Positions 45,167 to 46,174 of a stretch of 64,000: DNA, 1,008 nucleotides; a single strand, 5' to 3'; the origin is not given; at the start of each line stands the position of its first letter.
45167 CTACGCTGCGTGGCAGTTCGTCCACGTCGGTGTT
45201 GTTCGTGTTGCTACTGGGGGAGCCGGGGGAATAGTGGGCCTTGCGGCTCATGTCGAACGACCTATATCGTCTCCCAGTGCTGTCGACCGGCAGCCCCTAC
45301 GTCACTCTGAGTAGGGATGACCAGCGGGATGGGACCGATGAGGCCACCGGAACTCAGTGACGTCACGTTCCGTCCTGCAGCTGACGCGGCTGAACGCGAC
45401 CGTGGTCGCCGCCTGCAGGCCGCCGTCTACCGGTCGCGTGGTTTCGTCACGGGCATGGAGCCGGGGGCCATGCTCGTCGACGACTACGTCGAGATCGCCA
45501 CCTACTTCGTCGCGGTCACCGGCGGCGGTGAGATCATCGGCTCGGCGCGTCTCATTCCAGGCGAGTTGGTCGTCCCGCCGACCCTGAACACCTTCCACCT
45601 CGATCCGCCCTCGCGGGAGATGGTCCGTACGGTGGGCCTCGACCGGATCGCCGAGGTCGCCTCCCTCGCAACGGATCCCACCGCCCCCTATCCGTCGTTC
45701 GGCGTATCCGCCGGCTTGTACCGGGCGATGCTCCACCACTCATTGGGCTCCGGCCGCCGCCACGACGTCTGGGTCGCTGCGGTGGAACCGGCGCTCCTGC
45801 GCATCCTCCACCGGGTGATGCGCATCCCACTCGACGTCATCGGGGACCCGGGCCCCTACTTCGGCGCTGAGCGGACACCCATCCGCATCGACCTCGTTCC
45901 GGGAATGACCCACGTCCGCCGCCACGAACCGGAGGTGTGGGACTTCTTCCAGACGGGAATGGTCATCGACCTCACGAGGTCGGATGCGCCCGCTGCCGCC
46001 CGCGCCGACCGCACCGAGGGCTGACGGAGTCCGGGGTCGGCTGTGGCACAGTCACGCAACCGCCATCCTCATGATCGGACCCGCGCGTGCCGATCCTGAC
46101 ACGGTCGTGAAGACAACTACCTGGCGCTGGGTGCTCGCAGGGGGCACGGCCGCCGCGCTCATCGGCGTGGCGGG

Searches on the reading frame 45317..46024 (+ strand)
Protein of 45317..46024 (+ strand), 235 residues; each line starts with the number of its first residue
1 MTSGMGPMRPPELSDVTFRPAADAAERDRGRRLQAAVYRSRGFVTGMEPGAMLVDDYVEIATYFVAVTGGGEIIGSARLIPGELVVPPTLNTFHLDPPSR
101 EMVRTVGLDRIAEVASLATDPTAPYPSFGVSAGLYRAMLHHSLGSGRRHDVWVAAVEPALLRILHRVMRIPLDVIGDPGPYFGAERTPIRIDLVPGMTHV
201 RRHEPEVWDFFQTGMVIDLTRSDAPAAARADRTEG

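Call 55: search_protein_families(library=pfam, proteins=[window:45317-46024:+], max_evalue=0.0001)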
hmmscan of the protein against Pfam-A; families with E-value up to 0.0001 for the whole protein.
window:45317-46024:+ (235 aa): 1 family
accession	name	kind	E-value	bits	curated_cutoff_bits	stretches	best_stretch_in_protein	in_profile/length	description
PF21926.2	FeeM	-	1.1e-07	32.2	27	1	32-178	4-142/158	N-acyl amino acid synthase FeeM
